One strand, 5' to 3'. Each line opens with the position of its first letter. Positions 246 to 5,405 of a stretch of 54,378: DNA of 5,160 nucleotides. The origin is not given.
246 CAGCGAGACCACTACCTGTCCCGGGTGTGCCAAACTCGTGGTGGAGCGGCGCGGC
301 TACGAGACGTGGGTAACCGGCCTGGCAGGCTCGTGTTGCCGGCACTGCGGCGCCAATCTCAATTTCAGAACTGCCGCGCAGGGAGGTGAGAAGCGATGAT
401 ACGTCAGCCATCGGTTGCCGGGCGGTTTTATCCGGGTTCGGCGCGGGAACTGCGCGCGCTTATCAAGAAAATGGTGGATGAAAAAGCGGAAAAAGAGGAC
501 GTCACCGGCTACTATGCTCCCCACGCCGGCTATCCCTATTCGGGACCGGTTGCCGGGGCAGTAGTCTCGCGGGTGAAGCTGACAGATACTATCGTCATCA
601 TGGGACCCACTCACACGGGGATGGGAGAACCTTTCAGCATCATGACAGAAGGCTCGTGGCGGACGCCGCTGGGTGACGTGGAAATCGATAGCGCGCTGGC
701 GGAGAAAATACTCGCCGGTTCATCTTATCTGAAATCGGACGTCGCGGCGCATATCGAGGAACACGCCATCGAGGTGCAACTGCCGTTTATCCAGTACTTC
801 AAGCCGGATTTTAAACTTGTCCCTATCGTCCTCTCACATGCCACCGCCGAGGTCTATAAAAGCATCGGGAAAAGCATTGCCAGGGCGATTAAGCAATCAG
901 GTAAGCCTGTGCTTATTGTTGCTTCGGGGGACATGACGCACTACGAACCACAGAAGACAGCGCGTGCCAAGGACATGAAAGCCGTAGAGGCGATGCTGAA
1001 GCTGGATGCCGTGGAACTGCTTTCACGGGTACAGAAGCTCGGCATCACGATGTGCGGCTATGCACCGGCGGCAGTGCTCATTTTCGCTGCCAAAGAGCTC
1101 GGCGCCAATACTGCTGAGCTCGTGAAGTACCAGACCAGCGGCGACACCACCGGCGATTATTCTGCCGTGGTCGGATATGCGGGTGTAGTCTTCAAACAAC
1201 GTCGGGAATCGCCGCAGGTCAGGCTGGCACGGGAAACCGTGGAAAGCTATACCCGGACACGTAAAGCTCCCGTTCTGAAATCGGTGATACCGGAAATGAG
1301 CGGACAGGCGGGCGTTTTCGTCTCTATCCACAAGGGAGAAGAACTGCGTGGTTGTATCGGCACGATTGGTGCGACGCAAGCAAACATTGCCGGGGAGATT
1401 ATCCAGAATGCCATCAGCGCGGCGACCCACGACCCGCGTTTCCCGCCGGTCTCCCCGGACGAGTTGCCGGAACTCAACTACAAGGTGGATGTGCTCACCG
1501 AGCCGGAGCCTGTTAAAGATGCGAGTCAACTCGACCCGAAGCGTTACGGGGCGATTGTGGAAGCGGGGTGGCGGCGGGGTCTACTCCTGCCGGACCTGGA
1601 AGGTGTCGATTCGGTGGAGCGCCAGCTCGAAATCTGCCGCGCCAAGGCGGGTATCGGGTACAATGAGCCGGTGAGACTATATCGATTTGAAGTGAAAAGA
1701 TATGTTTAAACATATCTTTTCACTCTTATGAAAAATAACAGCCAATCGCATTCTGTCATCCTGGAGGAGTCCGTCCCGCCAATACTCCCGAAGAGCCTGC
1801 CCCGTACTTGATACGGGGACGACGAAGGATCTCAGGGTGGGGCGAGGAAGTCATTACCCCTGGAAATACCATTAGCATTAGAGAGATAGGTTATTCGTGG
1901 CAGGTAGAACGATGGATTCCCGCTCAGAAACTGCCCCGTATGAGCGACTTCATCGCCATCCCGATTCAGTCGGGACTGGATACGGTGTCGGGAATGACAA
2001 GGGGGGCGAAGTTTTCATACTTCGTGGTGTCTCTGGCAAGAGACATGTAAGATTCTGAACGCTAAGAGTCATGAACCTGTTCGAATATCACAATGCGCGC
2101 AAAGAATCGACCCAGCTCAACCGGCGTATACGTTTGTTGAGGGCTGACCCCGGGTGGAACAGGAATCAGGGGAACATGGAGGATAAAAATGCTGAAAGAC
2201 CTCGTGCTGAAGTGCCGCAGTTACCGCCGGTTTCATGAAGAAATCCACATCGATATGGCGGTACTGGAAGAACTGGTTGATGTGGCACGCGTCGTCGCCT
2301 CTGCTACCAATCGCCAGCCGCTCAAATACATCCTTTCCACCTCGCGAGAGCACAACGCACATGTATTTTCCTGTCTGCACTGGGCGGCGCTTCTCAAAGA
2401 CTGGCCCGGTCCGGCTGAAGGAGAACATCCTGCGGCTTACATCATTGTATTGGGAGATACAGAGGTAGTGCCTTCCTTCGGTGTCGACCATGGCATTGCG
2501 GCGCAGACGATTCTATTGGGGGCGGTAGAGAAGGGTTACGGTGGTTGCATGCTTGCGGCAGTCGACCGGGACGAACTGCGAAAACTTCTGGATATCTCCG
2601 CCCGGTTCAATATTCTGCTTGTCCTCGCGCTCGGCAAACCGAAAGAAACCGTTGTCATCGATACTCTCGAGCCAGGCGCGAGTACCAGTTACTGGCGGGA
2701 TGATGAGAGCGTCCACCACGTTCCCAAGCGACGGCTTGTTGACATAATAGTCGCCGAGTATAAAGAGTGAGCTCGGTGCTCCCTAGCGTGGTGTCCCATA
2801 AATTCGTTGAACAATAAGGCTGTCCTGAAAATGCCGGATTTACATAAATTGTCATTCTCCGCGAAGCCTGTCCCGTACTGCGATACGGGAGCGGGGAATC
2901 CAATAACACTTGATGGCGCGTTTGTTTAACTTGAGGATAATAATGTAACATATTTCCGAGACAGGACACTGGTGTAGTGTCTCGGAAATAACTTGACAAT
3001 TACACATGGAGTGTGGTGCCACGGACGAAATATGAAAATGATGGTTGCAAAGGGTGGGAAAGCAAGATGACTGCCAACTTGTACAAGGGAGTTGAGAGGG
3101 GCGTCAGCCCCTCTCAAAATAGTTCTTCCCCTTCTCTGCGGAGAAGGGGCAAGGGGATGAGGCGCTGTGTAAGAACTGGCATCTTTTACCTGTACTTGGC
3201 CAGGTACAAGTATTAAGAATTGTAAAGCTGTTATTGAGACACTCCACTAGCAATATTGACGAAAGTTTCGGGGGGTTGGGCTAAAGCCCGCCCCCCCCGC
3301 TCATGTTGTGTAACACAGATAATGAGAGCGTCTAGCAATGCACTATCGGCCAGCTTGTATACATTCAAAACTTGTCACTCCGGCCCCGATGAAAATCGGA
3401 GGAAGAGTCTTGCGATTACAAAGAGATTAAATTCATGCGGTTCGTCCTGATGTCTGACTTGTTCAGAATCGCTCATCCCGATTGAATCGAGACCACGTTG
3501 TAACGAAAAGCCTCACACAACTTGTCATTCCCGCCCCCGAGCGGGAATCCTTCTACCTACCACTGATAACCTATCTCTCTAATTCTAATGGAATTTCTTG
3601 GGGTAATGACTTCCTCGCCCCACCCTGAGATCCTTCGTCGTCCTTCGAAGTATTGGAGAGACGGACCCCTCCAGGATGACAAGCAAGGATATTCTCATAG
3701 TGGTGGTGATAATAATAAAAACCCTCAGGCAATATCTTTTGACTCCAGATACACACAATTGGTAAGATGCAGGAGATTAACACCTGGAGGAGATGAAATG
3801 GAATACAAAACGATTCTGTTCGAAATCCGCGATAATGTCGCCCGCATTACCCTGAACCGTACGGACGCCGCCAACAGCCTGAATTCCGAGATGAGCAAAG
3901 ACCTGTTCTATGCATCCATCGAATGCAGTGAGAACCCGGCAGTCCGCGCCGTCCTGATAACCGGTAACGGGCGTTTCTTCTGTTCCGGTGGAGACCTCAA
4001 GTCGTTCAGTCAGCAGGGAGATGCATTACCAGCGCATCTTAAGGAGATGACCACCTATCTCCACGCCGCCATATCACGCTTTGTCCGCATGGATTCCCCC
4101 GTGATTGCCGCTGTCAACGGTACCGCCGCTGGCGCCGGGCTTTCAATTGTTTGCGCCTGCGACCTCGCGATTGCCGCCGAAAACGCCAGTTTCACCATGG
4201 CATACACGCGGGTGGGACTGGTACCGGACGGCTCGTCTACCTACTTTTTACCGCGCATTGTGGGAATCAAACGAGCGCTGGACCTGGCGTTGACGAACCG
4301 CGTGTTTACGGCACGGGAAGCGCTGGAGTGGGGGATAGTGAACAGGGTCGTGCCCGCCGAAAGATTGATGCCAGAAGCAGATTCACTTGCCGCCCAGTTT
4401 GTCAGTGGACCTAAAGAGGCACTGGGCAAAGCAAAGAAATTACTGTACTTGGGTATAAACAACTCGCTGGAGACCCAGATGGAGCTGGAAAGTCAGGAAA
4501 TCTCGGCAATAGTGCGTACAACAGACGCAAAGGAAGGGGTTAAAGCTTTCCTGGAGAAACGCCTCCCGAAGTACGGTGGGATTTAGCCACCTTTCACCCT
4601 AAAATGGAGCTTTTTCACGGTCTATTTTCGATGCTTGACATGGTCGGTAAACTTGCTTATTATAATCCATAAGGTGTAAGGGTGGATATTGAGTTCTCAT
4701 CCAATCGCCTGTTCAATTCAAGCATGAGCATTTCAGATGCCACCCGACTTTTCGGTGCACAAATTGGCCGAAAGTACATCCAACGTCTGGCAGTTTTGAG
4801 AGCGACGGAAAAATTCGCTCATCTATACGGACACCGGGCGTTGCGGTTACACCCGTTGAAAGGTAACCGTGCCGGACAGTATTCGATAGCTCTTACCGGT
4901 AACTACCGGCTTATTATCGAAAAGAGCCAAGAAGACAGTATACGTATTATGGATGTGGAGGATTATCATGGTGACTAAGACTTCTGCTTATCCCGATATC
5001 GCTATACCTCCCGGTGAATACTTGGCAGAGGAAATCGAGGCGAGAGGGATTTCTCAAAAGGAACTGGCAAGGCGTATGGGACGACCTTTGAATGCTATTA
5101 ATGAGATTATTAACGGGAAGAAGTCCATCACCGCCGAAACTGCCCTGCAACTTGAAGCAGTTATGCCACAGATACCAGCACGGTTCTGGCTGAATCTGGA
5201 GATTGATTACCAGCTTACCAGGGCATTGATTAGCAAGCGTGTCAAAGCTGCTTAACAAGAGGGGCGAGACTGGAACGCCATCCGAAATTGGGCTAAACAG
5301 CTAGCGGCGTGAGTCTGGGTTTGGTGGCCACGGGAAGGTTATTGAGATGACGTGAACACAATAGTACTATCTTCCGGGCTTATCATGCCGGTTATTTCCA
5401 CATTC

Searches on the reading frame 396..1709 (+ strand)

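Call 9: search_protein_families(library=pfam, proteins=[window:396-1709:+], max_evalue=0.001)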
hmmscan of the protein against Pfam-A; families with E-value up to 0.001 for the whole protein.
window:396-1709:+ (437 aa): 3 families
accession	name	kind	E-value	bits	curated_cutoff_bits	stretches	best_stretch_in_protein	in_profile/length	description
PF01875.22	Memo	-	2.6e-77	260.1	27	1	4-265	1-269/269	Memo-like protein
PF01871.22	AMMECR1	-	9.8e-46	155.7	25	1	275-435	1-167/168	AMMECR1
PF02900.23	LigB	-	3.8e-08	33.2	26.3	1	69-210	58-208/269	Catalytic LigB subunit of aromatic ring-opening dioxygenase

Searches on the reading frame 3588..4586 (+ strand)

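Call 9: search_protein_families(library=pfam, proteins=[window:3588-4586:+], max_evalue=0.001)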
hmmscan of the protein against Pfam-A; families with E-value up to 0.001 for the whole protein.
window:3588-4586:+ (332 aa): 2 families
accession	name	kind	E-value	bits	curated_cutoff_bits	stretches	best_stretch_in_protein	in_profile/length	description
PF00378.25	ECH_1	-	2.1e-62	211.1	27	1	80-330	2-249/251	Enoyl-CoA hydratase/isomerase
PF16113.10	ECH_2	-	6.4e-37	128.2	27.2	1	85-317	2-234/335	Enoyl-CoA hydratase/isomerase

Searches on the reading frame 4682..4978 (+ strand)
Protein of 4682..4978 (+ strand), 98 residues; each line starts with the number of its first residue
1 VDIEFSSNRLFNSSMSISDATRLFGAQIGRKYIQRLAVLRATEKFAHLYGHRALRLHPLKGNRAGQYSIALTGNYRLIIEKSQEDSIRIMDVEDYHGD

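Call 101: search_protein_families(library=pfam, proteins=[window:4682-4978:+], max_evalue=0.01)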
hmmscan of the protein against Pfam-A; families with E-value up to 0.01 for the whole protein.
window:4682-4978:+ (98 aa): 2 families
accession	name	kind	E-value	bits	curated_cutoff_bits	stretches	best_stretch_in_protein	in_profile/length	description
PF05015.19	HigB-like_toxin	-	4.6e-06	27.5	27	1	19-83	16-79/91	RelE-like toxin of type II toxin-antitoxin system HigB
PF24732.2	ParE_like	-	0.007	16.8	24.4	0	51-95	20-65/67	ParE-like toxin domain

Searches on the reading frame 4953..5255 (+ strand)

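Call 101: search_protein_families(library=pfam, proteins=[window:4953-5255:+], max_evalue=0.01)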
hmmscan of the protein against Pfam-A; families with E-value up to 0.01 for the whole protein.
window:4953-5255:+ (100 aa): 5 families
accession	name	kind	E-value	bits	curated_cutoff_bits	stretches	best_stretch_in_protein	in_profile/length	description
PF01381.28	HTH_3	-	1.8e-09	37.9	23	1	24-71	1-48/55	Helix-turn-helix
PF13560.12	HTH_31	-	0.00036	21.2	27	1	21-67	3-50/64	Helix-turn-helix domain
PF15943.11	YdaS_toxin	-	0.00048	20.3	30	1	28-69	5-45/65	Bacterial toxin YdaS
PF13443.12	HTH_26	-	0.00074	20.2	22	1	26-64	4-43/63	Cro/C1-type HTH DNA-binding domain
PF12844.13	HTH_19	-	0.002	18.4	30.2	1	21-67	1-47/64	Helix-turn-helix domain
